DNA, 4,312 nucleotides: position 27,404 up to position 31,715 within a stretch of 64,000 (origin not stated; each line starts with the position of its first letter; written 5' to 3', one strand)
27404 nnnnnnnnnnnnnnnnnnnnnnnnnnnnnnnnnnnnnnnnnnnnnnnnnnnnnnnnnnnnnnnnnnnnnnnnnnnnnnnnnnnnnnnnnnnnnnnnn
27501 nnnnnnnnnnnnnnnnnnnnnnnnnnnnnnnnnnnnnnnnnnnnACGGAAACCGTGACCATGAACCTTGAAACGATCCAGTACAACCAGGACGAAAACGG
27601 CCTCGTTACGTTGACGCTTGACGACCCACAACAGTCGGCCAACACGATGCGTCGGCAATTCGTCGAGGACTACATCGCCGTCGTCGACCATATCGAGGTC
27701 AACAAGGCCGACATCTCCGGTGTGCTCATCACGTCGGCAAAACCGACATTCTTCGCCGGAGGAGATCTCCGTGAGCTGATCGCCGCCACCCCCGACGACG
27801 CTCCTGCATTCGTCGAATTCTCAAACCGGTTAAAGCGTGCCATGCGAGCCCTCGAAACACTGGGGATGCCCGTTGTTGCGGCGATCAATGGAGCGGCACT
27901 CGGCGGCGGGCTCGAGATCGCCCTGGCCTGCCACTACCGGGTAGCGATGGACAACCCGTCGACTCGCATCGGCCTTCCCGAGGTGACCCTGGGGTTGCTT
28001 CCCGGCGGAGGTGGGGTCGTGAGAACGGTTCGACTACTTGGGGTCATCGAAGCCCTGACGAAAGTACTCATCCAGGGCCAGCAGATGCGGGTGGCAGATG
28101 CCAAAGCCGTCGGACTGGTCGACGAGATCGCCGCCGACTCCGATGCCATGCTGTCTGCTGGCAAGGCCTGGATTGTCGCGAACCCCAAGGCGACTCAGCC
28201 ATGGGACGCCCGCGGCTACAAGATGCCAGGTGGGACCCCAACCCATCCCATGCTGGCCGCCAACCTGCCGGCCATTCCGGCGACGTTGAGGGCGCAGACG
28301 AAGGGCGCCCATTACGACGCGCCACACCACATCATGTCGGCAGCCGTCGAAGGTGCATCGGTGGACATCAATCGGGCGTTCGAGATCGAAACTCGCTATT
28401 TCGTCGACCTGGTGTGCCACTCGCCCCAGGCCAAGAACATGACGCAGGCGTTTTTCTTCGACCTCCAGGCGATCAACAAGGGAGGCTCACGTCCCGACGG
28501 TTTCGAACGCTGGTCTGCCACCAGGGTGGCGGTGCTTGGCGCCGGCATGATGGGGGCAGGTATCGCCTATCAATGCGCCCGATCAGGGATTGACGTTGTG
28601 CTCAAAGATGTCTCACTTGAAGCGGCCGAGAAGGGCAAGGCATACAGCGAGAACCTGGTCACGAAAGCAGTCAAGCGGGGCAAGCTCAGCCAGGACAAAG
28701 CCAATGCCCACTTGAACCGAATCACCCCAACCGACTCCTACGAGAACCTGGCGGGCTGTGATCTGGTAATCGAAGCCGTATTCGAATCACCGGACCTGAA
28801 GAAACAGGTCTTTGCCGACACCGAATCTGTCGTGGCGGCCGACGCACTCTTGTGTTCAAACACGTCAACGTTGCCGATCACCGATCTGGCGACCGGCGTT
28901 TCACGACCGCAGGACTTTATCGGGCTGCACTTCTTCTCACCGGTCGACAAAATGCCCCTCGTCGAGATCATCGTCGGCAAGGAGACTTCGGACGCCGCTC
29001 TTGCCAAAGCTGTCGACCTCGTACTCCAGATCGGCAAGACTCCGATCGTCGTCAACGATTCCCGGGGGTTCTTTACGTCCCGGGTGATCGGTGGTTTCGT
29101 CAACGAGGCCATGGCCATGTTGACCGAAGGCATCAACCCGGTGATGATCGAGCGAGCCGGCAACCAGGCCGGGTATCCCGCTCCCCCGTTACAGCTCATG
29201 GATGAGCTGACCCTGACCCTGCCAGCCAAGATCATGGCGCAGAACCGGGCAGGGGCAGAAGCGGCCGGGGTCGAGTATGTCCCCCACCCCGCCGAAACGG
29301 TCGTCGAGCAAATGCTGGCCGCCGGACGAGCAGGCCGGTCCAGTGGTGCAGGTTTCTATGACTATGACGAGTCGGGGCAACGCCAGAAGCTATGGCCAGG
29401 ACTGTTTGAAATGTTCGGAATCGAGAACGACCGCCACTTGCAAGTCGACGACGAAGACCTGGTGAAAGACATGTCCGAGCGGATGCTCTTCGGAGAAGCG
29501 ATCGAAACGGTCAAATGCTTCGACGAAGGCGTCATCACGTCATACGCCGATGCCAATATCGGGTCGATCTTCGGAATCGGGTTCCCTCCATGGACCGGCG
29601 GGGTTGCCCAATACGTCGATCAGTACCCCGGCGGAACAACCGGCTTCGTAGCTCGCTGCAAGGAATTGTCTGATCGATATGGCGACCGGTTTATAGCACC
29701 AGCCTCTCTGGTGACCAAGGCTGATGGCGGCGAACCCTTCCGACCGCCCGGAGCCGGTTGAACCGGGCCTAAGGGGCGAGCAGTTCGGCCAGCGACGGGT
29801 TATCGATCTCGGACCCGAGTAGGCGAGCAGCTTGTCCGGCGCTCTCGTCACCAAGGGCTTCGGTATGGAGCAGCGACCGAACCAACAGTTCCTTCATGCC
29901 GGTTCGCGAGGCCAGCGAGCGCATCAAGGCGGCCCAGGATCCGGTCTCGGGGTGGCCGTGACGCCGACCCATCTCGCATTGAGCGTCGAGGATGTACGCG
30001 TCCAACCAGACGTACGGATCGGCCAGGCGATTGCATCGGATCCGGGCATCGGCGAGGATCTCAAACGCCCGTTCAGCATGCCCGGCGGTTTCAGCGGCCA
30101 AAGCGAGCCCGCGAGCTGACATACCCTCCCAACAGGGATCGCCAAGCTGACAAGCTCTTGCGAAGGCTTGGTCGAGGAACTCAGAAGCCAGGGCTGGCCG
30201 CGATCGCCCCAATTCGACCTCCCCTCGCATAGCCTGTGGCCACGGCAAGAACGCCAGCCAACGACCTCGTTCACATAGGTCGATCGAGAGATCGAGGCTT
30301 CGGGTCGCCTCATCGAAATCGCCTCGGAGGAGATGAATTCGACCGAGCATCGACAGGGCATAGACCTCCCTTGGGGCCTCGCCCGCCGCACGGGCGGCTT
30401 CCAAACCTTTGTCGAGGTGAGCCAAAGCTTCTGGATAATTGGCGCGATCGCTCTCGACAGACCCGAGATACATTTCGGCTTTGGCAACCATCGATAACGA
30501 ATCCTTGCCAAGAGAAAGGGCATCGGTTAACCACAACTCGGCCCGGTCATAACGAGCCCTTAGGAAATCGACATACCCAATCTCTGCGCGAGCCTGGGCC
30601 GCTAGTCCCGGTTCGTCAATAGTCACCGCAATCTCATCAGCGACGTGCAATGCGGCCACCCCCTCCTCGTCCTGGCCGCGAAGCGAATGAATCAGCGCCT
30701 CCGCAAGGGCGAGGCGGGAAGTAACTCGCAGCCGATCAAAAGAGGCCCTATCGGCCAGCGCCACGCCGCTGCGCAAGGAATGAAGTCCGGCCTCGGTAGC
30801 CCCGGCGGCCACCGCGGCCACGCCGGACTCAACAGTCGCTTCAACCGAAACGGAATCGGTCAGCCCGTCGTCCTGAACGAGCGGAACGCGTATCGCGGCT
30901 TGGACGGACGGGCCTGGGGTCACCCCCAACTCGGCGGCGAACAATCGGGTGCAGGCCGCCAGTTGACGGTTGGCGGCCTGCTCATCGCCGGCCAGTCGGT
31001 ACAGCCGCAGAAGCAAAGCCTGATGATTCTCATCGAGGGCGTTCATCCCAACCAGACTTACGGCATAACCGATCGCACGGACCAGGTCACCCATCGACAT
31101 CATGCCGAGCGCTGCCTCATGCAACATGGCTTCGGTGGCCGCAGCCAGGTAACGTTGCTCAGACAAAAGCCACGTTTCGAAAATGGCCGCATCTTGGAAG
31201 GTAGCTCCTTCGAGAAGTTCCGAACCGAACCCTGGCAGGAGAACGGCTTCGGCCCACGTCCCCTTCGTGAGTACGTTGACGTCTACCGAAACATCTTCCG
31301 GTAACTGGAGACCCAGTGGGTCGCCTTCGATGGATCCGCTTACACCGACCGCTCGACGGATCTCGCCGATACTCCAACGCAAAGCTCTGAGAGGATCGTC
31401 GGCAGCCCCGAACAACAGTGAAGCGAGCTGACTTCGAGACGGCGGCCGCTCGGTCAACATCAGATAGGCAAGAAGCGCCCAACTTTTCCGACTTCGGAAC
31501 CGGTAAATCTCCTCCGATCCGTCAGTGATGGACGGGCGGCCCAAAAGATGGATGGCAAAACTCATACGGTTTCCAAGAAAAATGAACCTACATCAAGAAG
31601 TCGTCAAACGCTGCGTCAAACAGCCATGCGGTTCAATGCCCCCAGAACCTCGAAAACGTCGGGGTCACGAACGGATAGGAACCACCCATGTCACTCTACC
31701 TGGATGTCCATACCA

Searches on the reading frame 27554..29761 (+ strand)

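Call 29: search_protein_families(library=pfam, proteins=[window:27554-29761:+], max_evalue=0.00001)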
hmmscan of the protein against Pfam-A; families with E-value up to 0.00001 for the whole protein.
window:27554-29761:+ (735 aa): 4 families
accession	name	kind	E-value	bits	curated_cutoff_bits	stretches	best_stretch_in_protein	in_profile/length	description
PF02737.24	3HCDH_N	-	6.9e-64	215.5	22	1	325-502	2-179/180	3-hydroxyacyl-CoA dehydrogenase, NAD binding domain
PF00378.25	ECH_1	-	8e-33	114.3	27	1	14-197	3-178/251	Enoyl-CoA hydratase/isomerase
PF00725.27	3HCDH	-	1.4e-19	70.8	22.1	1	505-604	1-97/97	3-hydroxyacyl-CoA dehydrogenase, C-terminal domain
PF16113.10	ECH_2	-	3.3e-19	70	27.2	1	19-196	3-175/335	Enoyl-CoA hydratase/isomerase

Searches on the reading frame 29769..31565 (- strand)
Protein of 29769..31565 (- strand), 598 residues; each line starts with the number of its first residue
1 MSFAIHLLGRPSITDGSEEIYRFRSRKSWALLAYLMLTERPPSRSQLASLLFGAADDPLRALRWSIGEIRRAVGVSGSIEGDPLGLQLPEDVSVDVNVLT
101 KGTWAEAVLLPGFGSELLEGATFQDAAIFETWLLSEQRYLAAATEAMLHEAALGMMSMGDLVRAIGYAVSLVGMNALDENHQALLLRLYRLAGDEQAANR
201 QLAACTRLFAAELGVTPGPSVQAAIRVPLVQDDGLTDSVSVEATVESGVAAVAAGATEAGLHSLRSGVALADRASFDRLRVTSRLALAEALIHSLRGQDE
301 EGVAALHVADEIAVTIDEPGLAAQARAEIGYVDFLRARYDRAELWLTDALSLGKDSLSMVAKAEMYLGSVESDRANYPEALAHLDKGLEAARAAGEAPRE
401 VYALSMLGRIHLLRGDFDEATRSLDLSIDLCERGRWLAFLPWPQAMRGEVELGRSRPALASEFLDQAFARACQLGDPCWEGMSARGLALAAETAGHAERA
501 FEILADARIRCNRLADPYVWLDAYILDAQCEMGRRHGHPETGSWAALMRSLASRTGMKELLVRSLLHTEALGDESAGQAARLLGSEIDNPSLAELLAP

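Call 29: search_protein_families(library=pfam, proteins=[window:29769-31565:-], max_evalue=0.00001)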
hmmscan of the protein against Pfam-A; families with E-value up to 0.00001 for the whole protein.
window:29769-31565:- (598 aa): 2 families
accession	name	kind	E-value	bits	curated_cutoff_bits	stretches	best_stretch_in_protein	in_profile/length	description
PF13424.12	TPR_12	-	3.7e-09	37.1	30.1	1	361-432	3-76/77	Tetratricopeptide repeat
PF03704.23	BTAD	-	1.4e-06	29.1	22.1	1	99-224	17-141/146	Bacterial transcriptional activator domain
